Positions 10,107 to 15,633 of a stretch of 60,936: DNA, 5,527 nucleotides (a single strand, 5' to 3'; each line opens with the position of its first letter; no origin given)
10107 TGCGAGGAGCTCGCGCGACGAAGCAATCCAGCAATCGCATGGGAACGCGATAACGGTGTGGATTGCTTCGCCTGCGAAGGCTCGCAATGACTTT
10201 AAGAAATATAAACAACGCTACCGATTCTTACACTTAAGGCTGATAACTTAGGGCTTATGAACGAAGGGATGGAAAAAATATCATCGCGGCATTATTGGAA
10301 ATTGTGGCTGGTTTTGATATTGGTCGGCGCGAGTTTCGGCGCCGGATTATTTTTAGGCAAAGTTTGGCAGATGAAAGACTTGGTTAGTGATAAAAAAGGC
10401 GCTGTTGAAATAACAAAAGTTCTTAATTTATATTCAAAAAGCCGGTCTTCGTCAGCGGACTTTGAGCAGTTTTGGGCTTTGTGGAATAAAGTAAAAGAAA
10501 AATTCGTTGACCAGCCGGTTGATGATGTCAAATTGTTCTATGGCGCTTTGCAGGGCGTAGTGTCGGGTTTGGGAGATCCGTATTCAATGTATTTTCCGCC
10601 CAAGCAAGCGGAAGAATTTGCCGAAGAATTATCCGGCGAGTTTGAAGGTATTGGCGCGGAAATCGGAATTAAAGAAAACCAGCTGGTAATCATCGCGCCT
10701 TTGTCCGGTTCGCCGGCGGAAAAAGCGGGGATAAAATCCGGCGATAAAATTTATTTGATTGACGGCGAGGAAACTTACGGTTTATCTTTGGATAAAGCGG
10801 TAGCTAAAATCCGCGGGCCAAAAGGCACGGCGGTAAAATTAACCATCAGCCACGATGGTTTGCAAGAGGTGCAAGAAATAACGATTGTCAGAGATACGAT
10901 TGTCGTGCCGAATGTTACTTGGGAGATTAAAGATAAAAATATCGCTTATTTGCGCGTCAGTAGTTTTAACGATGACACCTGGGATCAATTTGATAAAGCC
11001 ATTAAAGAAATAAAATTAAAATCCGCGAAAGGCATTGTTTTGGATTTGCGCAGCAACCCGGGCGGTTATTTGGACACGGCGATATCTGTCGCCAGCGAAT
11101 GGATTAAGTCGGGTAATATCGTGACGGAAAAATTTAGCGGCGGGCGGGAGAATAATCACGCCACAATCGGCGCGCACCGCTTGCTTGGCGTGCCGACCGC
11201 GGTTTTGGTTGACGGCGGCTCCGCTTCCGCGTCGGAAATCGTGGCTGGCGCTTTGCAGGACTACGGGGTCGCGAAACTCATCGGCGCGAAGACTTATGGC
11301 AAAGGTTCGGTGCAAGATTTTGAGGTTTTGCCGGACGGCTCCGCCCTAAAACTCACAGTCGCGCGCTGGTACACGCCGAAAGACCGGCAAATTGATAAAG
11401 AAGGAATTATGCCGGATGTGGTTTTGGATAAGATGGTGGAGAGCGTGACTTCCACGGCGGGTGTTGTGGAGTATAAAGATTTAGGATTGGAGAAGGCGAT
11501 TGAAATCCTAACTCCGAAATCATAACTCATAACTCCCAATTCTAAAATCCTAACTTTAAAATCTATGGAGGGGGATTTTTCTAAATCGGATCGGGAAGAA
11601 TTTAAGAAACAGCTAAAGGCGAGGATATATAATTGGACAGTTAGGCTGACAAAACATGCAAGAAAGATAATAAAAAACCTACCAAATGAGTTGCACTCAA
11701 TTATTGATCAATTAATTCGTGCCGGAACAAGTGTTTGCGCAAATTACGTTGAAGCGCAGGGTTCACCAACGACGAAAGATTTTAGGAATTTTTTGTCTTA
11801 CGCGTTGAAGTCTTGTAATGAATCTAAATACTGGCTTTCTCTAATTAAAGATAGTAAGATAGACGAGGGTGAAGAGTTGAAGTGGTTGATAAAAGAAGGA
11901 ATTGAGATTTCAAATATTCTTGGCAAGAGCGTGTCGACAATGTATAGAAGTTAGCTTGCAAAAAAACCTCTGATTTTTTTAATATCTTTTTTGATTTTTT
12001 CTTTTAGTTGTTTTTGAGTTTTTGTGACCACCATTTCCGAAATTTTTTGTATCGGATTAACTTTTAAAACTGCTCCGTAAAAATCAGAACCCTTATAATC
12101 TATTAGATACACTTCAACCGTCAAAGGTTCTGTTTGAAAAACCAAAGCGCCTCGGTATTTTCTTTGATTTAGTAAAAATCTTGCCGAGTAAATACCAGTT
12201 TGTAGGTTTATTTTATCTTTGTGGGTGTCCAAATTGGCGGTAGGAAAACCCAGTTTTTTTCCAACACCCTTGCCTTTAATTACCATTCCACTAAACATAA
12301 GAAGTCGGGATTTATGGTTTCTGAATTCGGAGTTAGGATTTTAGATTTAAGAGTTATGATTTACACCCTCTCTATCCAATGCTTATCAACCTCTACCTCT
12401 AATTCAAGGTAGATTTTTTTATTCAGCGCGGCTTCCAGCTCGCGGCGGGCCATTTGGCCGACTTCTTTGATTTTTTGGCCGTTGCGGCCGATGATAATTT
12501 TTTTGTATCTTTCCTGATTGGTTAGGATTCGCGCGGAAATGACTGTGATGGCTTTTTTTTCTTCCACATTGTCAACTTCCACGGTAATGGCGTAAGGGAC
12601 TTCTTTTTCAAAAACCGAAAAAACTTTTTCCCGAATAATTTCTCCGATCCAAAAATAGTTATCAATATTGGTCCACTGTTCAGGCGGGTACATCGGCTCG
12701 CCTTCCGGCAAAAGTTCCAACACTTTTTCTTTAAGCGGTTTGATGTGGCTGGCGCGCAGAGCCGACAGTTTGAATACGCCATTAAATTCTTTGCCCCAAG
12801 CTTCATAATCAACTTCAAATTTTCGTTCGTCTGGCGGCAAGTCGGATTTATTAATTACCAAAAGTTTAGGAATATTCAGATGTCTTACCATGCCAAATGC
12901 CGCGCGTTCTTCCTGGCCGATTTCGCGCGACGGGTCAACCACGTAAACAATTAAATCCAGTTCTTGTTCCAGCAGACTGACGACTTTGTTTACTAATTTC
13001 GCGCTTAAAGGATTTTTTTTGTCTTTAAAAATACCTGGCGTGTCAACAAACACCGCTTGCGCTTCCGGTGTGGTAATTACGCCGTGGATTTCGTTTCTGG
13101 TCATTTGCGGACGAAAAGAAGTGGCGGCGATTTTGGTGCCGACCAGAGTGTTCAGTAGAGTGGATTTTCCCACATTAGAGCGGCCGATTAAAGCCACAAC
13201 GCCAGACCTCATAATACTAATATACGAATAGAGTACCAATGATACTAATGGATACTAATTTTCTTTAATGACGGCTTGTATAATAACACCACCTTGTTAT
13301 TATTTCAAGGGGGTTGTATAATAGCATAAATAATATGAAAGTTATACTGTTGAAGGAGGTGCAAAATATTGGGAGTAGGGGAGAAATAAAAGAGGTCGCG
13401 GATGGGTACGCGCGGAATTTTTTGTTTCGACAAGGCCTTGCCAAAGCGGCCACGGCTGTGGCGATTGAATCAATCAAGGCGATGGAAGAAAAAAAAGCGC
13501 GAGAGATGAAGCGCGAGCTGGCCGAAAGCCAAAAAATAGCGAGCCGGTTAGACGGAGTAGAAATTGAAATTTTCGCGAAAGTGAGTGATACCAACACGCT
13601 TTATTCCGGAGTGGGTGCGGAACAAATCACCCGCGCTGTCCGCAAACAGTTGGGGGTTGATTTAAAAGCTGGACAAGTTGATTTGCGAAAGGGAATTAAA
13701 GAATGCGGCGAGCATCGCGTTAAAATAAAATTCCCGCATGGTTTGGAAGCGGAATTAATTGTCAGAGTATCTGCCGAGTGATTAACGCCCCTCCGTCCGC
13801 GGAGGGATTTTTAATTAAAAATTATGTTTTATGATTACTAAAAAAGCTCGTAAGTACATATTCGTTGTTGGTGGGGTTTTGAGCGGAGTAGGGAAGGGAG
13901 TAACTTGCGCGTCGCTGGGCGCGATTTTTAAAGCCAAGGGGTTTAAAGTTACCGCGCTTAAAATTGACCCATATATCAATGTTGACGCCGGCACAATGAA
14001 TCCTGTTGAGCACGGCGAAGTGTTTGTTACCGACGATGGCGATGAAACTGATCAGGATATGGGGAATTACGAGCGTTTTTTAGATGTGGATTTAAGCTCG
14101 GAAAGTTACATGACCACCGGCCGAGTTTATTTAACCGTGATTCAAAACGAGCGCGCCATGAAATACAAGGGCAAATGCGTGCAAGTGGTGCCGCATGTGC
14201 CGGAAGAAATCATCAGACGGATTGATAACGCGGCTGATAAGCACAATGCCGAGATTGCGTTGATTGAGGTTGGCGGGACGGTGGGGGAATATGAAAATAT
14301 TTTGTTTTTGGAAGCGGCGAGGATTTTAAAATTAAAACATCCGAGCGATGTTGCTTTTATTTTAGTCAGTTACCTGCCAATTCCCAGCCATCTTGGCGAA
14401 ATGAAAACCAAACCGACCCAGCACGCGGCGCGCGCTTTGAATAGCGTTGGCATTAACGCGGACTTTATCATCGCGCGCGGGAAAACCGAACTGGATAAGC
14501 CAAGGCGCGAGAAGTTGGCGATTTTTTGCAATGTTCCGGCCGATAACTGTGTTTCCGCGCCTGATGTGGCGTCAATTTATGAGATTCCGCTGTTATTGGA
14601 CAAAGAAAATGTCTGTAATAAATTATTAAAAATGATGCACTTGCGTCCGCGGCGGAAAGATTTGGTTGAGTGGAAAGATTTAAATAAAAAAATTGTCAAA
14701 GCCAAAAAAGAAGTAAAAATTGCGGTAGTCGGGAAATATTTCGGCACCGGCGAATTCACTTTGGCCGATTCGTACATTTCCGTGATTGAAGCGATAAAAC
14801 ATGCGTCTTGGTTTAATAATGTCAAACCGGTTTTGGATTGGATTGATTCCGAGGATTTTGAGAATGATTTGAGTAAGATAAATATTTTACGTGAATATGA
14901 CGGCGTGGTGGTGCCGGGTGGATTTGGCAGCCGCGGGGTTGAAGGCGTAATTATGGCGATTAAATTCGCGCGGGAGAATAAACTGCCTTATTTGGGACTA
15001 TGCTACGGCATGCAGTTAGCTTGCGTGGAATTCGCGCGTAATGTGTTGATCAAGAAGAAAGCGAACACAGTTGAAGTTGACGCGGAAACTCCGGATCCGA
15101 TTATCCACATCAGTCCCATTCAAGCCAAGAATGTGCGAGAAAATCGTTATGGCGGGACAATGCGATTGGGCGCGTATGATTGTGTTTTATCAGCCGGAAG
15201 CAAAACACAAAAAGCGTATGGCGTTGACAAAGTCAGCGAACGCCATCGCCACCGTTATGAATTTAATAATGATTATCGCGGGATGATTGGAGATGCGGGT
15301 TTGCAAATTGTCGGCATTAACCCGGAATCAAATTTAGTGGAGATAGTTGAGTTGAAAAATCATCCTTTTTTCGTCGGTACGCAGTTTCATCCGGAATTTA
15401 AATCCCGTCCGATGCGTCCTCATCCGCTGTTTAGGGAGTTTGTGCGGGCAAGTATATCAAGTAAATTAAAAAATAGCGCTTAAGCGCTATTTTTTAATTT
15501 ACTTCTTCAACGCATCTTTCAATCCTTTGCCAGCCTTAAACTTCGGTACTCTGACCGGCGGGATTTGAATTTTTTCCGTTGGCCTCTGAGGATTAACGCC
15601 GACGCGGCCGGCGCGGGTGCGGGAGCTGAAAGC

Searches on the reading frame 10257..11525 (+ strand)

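Call 29: search_protein_families(library=pfam, proteins=[window:10257-11525:+], max_evalue=0.00001)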
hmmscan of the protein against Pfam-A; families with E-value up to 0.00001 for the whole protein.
window:10257-11525:+ (422 aa): 5 families
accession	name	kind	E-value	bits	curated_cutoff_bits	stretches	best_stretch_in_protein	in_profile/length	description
PF03572.23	Peptidase_S41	-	4.2e-53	179.7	24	1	228-389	1-164/165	Peptidase family S41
PF00595.29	PDZ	-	4.2e-11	43.5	23.2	1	130-197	10-80/81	PDZ domain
PF17820.7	PDZ_6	-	2.8e-10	40.2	27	1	147-197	4-52/54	PDZ domain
PF22694.1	CtpB_N-like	-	3.7e-08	34.1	27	1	41-113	13-81/85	Activating protease CtpB N-terminal domain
PF13180.12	PDZ_2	-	1.5e-06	28.8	27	1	132-204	3-74/80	PDZ domain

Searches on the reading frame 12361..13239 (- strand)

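Call 29: search_protein_families(library=pfam, proteins=[window:12361-13239:-], max_evalue=0.00001)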
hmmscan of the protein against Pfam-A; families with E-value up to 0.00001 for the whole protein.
window:12361-13239:- (292 aa): 7 families
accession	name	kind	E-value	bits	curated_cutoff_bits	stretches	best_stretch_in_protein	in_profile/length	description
PF01926.29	MMR_HSR1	-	3.1e-23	82.5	21.9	1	15-131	2-113/113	50S ribosome-binding GTPase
PF07650.23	KH_2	-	1.2e-13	51.1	22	1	213-288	1-77/78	KH domain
PF02421.24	FeoB_N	-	3.1e-13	50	27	1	15-172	3-155/156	Ferrous iron transport protein B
PF03193.22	RsgA_GTPase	-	1.9e-09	38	30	0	10-70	104-168/174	RsgA GTPase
PF04548.22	AIG1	-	2.8e-09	37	27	1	16-120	4-109/212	AIG1 family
PF00350.29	Dynamin_N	-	2.2e-08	34.7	27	0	15-48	1-33/168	Dynamin family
PF00009.33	GTP_EFTU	-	1.2e-07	32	26.5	0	56-178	65-187/188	Elongation factor Tu GTP binding domain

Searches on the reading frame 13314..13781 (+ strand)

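Call 30: search_protein_families(library=pfam, proteins=[window:13314-13781:+], max_evalue=0.00001)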
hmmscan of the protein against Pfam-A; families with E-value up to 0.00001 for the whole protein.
window:13314-13781:+ (155 aa): 2 families
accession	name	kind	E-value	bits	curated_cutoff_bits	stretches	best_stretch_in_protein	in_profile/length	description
PF01281.25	Ribosomal_L9_N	-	4.9e-20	71.3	20.7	1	8-52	1-45/47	Ribosomal protein L9, N-terminal domain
PF03948.19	Ribosomal_L9_C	-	1.6e-16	60.9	23.2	1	70-153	1-85/86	Ribosomal protein L9, C-terminal domain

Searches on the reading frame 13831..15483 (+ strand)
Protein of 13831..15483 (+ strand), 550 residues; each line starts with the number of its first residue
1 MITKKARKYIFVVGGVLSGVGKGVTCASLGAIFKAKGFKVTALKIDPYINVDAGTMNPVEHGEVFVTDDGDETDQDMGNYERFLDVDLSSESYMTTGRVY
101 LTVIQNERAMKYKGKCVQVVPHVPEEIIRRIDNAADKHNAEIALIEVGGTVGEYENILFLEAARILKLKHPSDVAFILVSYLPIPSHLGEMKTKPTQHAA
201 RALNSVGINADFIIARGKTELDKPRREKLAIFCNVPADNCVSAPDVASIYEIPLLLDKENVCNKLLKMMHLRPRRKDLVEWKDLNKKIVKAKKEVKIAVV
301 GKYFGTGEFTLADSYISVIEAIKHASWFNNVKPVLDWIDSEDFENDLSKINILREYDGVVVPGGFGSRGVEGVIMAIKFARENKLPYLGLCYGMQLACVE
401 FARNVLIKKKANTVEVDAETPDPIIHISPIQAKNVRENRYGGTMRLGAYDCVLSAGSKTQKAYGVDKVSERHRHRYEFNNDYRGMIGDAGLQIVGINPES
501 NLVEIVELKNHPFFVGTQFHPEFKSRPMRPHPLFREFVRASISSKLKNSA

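Call 30: search_protein_families(library=pfam, proteins=[window:13831-15483:+], max_evalue=0.00001)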
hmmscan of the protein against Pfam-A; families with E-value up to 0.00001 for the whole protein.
window:13831-15483:+ (550 aa): 4 families
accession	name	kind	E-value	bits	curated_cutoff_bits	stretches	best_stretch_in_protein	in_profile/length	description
PF06418.20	CTP_synth_N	-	2.1e-104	349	26.1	1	8-271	1-265/265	CTP synthase N-terminus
PF00117.34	GATase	-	2.4e-38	132.1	22.8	1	311-539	2-189/190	Glutamine amidotransferase class-I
PF07722.19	Peptidase_C26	-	4.1e-06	27.2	20.5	0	377-522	98-219/219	Peptidase C26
PF01656.29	CbiA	-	6e-06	26.7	25.4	1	17-147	7-54/125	CobQ/CobB/MinD/ParA nucleotide binding domain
